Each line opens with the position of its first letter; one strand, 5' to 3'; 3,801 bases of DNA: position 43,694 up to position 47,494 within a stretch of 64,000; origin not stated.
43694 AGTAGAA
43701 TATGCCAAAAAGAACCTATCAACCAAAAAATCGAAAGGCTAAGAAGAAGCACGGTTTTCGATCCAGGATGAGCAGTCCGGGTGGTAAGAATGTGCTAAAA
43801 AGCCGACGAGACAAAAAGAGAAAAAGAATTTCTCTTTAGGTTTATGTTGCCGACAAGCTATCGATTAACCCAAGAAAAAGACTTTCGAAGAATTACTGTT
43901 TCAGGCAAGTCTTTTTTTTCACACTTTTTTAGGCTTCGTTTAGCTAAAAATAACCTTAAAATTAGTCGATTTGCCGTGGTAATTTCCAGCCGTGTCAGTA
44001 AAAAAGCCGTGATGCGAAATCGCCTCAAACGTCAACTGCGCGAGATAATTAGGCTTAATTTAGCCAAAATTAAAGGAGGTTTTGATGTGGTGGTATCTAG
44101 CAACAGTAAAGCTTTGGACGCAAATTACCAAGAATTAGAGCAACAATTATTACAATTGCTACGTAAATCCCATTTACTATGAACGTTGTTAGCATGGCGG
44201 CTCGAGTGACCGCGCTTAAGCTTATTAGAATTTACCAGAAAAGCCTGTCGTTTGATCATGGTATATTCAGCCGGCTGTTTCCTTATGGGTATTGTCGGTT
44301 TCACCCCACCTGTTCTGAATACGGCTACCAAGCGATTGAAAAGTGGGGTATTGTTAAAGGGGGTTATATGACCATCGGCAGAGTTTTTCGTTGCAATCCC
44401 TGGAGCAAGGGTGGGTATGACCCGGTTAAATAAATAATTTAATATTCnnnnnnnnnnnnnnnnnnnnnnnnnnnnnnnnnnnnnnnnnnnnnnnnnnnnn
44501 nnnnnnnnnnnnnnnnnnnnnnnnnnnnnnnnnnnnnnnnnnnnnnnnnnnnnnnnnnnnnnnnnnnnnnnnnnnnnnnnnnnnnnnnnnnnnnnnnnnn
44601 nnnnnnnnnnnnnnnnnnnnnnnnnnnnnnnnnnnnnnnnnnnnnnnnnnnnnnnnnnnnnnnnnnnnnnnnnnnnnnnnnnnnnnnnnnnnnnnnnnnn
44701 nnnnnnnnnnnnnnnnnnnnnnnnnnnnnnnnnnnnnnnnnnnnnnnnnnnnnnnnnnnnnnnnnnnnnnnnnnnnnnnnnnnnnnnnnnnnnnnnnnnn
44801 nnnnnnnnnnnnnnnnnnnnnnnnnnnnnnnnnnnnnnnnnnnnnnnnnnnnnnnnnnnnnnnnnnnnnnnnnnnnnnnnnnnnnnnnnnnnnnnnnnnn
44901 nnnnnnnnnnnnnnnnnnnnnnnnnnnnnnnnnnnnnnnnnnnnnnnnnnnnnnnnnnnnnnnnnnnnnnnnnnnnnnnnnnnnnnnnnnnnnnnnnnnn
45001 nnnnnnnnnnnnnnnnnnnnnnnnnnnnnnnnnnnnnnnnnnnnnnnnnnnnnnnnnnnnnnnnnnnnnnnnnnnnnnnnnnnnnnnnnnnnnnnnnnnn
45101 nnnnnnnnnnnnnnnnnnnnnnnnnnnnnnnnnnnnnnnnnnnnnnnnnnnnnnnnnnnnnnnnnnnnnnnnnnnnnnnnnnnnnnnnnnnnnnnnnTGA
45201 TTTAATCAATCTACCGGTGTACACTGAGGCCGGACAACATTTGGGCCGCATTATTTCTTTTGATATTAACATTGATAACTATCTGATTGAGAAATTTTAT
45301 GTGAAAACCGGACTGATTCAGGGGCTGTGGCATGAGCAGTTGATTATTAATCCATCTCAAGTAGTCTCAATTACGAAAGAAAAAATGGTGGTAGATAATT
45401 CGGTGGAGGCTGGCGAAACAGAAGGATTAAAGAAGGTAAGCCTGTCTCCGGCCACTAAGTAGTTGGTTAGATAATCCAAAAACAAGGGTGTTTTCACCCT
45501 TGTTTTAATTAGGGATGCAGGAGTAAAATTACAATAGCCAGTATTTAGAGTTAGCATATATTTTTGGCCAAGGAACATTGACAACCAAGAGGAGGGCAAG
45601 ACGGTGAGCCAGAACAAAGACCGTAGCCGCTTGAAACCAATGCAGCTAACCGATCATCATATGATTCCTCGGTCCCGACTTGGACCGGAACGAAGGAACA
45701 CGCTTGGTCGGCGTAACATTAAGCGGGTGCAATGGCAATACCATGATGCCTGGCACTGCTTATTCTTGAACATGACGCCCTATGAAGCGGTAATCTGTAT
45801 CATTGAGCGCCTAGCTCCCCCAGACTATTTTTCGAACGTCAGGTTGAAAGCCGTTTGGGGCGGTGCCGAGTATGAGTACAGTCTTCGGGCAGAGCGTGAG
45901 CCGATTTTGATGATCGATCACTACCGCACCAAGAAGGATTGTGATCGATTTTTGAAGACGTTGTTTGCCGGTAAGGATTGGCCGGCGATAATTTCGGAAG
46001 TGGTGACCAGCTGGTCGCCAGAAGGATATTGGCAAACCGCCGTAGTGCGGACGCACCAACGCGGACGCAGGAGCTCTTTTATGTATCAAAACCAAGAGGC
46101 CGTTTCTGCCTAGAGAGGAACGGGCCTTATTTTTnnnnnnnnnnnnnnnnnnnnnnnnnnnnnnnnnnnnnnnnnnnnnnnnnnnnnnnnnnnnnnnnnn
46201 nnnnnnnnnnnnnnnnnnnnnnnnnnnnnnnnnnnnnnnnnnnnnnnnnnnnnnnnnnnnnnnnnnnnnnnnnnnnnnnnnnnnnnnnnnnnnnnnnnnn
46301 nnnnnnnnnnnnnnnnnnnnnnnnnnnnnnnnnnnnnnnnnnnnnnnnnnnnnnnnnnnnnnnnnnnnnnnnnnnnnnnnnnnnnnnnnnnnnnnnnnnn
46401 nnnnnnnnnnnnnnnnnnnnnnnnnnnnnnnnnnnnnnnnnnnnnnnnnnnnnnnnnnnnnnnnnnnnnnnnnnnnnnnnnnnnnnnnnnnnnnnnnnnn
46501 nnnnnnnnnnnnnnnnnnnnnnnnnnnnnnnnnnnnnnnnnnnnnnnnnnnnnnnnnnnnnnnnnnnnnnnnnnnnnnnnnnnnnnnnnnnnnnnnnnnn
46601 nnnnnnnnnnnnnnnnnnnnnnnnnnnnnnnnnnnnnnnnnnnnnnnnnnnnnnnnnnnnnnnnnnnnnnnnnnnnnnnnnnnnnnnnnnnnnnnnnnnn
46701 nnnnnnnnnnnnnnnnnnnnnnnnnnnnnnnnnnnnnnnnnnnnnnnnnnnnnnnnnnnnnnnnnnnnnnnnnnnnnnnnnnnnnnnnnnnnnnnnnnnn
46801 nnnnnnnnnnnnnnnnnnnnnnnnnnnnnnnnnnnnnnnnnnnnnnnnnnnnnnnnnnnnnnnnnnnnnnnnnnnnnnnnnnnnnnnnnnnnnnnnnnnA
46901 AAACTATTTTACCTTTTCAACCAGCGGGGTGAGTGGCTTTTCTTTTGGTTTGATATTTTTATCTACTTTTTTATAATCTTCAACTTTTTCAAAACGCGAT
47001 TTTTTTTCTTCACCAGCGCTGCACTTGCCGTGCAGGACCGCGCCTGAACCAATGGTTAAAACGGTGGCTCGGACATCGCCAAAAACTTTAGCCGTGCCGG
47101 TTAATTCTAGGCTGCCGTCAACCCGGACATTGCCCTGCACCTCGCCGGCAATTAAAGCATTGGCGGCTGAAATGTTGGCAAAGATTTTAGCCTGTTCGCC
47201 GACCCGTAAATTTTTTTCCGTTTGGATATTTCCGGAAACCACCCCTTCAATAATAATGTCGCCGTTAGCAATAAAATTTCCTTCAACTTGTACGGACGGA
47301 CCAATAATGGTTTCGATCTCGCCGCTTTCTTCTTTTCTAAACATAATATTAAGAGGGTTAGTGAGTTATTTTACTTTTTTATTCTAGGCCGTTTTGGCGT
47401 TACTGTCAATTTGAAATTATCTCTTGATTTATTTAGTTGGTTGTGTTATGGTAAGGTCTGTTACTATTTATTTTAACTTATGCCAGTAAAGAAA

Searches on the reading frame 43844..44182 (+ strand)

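Call 12: search_protein_families(library=pfam, proteins=[window:43844-44182:+], max_evalue=0.001)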
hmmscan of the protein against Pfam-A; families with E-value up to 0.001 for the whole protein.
window:43844-44182:+ (112 aa): 1 family
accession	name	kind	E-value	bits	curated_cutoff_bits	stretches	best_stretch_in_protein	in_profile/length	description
PF00825.24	Ribonuclease_P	-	3.4e-26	91.9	22.3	1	2-108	1-107/109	Ribonuclease P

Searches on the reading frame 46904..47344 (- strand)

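Call 12: search_protein_families(library=pfam, proteins=[window:46904-47344:-], max_evalue=0.001)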
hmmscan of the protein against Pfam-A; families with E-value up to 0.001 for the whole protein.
window:46904-47344:- (146 aa): 1 family
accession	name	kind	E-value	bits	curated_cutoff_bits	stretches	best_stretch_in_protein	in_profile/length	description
PF04519.19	Bactofilin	-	5.4e-25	87.9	27.9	1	12-108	1-97/98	Polymer-forming cytoskeletal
